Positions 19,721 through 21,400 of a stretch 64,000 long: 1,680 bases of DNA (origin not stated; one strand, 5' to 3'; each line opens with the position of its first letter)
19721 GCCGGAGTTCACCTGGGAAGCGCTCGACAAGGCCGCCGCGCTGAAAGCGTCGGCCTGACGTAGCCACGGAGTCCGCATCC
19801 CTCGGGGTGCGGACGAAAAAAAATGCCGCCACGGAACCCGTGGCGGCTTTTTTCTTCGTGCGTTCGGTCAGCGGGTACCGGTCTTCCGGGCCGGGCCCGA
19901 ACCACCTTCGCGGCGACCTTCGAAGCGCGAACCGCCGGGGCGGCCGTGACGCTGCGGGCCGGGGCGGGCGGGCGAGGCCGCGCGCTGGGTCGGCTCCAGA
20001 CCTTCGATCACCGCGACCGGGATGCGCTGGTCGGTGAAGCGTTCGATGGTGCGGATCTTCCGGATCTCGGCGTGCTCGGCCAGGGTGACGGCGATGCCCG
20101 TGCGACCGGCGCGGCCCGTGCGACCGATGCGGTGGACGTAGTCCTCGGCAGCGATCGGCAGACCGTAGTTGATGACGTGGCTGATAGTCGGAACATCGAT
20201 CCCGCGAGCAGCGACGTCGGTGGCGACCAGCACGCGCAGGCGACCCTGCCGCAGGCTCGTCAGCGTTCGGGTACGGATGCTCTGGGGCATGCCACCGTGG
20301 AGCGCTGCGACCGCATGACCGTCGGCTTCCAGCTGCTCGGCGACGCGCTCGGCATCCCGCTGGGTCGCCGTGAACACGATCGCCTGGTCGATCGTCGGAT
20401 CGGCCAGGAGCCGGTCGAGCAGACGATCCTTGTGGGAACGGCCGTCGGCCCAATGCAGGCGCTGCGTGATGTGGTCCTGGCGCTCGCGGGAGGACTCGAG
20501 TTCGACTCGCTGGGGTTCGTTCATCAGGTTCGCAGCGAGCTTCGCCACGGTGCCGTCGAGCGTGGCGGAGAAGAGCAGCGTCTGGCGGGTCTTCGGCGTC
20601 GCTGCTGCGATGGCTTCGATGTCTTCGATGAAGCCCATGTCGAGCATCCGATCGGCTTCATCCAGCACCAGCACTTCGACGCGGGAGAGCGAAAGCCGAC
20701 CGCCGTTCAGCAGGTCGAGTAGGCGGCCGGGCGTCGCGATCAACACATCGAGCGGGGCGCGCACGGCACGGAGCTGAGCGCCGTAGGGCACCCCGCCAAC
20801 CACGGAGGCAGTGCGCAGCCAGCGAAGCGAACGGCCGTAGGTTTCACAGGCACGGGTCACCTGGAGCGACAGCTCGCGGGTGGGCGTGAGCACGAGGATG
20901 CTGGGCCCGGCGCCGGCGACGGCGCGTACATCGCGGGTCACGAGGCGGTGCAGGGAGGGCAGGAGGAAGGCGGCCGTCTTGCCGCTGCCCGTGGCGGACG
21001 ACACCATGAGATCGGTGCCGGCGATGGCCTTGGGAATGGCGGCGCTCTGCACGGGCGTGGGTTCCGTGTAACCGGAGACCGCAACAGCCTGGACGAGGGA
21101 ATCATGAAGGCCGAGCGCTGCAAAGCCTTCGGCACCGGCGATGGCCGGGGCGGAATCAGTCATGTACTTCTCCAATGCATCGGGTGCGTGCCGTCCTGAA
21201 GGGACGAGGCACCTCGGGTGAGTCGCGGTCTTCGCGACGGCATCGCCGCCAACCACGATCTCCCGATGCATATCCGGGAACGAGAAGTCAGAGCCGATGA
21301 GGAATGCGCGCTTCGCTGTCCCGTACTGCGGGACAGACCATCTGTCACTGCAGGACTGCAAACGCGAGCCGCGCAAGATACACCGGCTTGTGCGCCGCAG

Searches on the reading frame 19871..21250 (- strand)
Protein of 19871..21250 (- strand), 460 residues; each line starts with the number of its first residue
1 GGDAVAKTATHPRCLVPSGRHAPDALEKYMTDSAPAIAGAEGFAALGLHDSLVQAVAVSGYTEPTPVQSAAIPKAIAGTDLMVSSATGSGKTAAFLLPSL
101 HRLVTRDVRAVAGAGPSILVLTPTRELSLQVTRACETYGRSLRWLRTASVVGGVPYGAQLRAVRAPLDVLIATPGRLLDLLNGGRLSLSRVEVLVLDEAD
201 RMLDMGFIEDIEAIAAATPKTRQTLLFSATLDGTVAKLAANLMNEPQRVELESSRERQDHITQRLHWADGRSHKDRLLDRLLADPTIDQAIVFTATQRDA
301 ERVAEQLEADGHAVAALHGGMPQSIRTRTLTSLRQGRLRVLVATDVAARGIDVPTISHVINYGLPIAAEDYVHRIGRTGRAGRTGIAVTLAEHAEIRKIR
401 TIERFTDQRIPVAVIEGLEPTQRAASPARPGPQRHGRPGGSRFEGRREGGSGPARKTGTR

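Call 75: search_protein_families(library=pfam, proteins=[window:19871-21250:-], max_evalue=0.00001)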
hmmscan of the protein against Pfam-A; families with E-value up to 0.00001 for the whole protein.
window:19871-21250:- (460 aa): 2 families
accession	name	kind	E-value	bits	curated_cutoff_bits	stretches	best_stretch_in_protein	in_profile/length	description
PF00270.35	DEAD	-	4e-44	150.7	26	1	65-236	1-165/167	DEAD/DEAH box helicase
PF00271.37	Helicase_C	-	3.6e-30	104.9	23.5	1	274-382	2-110/110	Helicase conserved C-terminal domain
